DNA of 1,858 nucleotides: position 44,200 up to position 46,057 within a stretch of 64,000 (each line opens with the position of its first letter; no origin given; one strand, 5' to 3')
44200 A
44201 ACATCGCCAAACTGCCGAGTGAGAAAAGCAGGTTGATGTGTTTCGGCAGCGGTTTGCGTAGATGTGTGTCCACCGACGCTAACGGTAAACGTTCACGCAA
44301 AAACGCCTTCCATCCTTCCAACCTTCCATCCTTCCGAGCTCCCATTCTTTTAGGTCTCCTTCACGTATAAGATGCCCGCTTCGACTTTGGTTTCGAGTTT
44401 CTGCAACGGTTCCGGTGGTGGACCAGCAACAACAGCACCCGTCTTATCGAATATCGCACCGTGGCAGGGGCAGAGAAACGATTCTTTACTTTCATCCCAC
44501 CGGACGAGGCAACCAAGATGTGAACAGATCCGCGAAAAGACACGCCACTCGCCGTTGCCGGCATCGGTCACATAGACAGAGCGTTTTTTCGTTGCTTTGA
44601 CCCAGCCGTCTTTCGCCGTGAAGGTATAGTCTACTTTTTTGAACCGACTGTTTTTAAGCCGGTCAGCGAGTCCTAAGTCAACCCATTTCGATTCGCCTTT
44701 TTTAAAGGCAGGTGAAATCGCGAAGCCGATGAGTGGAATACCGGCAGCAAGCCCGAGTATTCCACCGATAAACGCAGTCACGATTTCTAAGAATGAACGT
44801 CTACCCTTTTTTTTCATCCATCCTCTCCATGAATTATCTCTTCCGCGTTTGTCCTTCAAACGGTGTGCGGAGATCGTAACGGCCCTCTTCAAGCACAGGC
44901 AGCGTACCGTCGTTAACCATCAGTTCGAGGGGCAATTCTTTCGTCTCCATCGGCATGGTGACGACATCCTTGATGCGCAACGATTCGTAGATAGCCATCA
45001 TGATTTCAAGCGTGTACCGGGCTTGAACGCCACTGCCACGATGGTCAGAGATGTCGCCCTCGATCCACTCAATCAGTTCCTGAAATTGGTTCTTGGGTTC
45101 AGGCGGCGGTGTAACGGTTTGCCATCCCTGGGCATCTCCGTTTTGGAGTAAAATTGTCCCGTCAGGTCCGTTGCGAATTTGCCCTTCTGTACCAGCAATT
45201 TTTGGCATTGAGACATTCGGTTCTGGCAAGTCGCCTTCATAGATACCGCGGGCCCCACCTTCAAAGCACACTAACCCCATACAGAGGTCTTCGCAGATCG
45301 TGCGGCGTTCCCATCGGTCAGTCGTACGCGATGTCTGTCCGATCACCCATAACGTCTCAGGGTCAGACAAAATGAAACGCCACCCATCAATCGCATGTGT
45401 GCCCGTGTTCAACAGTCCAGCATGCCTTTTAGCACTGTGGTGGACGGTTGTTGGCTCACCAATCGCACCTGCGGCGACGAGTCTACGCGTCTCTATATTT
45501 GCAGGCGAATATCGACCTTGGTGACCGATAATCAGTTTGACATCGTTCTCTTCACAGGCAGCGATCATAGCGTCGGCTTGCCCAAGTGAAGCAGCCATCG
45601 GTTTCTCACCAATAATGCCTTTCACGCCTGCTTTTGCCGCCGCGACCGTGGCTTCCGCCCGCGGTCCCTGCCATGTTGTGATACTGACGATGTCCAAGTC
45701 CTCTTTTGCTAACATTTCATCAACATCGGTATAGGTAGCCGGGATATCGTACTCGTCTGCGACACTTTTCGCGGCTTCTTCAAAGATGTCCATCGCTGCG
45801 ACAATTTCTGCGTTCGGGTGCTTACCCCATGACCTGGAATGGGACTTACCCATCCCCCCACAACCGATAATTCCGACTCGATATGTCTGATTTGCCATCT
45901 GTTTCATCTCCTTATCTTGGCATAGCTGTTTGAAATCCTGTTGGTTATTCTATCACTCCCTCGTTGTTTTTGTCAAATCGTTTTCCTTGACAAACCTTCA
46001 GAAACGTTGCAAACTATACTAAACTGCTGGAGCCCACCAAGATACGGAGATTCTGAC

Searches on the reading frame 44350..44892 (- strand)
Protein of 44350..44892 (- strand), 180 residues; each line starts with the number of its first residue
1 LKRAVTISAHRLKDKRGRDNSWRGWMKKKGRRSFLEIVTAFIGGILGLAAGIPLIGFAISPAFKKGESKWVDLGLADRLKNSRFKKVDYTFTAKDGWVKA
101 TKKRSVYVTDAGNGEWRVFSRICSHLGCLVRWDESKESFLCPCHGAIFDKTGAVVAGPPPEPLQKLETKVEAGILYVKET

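Call 64: search_protein_families(library=pfam, proteins=[window:44350-44892:-], max_evalue=0.000001)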
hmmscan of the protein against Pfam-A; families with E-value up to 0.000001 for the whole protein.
window:44350-44892:- (180 aa): 1 family
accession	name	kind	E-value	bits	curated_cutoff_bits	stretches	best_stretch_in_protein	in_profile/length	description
PF00355.32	Rieske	-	8.1e-12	45.3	20.3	1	104-165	24-86/88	Rieske [2Fe-2S] domain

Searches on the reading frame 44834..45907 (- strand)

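Call 64: search_protein_families(library=pfam, proteins=[window:44834-45907:-], max_evalue=0.000001)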
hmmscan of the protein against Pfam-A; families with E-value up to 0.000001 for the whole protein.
window:44834-45907:- (357 aa): 2 families
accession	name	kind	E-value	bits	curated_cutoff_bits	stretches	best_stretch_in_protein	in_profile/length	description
PF01408.29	GFO_IDH_MocA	-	6.2e-26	91.9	24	1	10-129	2-120/120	Oxidoreductase family, NAD-binding Rossmann fold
PF22725.1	GFO_IDH_MocA_C3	-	1.2e-07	32.2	27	0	141-244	5-123/124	GFO/IDH/MocA C-terminal domain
